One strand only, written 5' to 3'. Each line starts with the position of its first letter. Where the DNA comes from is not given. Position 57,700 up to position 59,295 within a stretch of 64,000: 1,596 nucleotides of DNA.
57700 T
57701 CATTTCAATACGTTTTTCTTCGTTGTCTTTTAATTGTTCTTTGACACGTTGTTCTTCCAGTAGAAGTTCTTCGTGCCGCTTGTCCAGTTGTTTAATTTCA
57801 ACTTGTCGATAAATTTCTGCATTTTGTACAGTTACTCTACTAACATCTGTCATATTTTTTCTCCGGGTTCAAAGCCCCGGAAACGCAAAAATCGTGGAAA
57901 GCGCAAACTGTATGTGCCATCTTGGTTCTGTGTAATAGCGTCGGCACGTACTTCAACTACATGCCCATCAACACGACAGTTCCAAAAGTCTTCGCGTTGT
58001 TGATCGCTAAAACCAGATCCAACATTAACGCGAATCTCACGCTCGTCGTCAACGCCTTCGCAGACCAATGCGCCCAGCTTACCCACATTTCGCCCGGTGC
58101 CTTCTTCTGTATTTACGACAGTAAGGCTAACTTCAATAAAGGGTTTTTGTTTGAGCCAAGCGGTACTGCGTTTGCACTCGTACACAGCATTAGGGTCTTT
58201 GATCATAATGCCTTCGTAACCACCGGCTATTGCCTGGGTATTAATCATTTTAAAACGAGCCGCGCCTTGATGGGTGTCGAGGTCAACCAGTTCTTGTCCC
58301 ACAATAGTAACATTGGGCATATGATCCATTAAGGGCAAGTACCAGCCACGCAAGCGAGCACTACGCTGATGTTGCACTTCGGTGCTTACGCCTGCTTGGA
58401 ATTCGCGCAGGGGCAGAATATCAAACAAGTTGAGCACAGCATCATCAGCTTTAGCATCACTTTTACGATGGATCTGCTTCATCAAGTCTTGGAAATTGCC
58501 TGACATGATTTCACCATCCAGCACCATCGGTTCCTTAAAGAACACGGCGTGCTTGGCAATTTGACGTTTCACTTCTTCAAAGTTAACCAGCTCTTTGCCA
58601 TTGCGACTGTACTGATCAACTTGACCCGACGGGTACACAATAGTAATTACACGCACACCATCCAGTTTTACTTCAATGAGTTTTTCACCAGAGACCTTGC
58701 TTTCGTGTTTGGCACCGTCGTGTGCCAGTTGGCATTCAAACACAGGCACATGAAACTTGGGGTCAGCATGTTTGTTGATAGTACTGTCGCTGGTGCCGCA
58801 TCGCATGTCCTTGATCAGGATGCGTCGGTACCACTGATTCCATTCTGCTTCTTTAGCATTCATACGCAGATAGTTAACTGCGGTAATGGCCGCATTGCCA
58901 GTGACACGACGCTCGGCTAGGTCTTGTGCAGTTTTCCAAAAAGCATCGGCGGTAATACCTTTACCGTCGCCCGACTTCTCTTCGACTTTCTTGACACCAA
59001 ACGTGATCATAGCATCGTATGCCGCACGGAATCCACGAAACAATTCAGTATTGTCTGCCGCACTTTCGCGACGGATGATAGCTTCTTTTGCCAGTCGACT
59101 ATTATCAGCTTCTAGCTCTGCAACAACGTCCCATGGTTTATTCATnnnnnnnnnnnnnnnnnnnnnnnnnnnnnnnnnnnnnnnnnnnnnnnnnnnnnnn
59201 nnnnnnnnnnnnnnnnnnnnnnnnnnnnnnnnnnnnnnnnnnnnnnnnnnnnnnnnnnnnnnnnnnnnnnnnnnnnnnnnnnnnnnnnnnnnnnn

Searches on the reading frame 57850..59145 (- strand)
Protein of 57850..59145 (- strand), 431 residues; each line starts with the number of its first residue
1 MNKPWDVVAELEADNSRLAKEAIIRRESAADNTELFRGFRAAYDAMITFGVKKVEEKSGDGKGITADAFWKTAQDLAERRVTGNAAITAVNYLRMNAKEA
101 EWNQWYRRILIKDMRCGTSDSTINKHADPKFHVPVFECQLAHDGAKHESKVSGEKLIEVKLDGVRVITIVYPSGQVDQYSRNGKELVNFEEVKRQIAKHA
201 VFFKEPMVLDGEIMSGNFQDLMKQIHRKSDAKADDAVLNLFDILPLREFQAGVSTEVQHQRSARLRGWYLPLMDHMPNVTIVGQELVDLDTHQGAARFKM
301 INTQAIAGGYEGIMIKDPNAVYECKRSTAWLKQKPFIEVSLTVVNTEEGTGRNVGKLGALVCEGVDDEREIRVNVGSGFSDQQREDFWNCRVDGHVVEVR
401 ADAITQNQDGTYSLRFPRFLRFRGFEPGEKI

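Call 14: search_protein_families(library=phrogs, proteins=[window:57850-59145:-], max_evalue=0.001)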
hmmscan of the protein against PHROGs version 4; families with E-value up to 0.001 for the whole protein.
window:57850-59145:- (431 aa): 2 families
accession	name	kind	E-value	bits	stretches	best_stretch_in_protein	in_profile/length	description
phrog_114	-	DNA, RNA and nucleotide metabolism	1.8e-84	285.5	1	9-424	96-499/634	ATP-dependent DNA ligase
phrog_30362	-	DNA, RNA and nucleotide metabolism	2.1e-06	28.8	1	307-429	13-142/144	DNA ligase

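Call 74: search_dna_similar(query=window:57850-59145:-, collection=phages, mode=protein, max_rows=15, max_evalue=1e-20)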
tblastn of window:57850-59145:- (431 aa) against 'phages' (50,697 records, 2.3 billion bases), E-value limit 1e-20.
Records with a match: 158; places in all: 158; records where one place covers at least 80% of the query: 137.
Best place of each record, by identity: <60% 158.
By first word of the organism name: Vibrio 68; Bacillus 58; Pseudomonas 11; Staphylococcus 4; Geobacillus 3; Lysinibacillus 2; Brevibacillus 2; Stenotrophomonas 2; Exiguobacterium 1; Synechococcus 1; and 6 more.
By host as written in the record: - 43; Bacillus anthracis Sterne 10; Bacillus subtilis BEST7003 8; Bacillus cereus 8; Vibrio parahaemolyticus 8; Bacillus subtilis 6; Bacillus anthracis 6; Pseudomonas aeruginosa PAO1 5; and 43 more.
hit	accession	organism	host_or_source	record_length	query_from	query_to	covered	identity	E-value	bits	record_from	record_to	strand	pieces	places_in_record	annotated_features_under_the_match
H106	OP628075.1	Lysinibacillus phage vB_LfM_LysYB1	Lysinibacillus fusiformis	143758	1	410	95%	36.3%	2e-61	221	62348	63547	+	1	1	DNA ligase (ATP) activity protein | hypothetical protein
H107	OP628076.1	Lysinibacillus phage vB_LfM_LysYB2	Lysinibacillus fusiformis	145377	1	410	95%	36.3%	2e-61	221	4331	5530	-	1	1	DNA ligase (ATP) activity protein | hypothetical protein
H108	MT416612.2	Bacillus phage YungSlug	Bacillus thuringiensis kurstaki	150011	11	413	94%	33.4%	6e-48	182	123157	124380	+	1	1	ATP dependent DNA ligase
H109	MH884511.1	Exiguobacterium phage vB_EalM-132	Exiguobacterium alkaliphilum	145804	1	393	91%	33.0%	1e-38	154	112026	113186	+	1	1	DNA ligase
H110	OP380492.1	Bacillus phage Nachito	Bacillus sp. ET1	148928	1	413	96%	30.6%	4e-33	138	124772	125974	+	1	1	DNA ligase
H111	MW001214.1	Bacillus phage SP8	Bacillus subtilis Marburg strain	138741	31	413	89%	32.9%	5e-44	170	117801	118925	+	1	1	DNA ligase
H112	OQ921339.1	Bacillus phage SPO1L4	Bacillus subtilis BEST7003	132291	3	413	95%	30.5%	3e-40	159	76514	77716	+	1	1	hypothetical protein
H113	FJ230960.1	Bacillus phage SPO1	Bacillus subtilis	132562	3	413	95%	30.5%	3e-40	159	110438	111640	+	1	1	32.95: gp32.95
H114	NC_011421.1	Bacillus phage SPO1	Bacillus subtilis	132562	3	413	95%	30.5%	3e-40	159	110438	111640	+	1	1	32.95: DNA ligase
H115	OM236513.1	Bacillus phage SP82G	Bacillus subtilis BEST7003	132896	3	413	95%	30.5%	3e-40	159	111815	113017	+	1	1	DNA ligase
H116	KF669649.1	Bacillus phage CampHawk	Bacillus subtilis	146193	3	413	95%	30.5%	3e-40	159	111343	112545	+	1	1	ATP-dependent DNA ligase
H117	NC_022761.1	Bacillus phage CampHawk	Bacillus subtilis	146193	3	413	95%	30.5%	3e-40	159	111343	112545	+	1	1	DNA ligase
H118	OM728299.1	Bacillus phage vB_BsuM-Goe19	Bacillus subtilis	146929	3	413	95%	30.5%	3e-40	159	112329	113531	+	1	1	lig: DNA ligase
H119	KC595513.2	Bacillus phage Shanette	Bacillus cereus BGSC 6E1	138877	3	391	90%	31.9%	2e-38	154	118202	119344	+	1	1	ATP dependent DNA ligase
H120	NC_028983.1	Bacillus phage Shanette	Bacillus cereus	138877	3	391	90%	31.9%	2e-38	154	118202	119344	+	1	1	ATP dependent DNA ligase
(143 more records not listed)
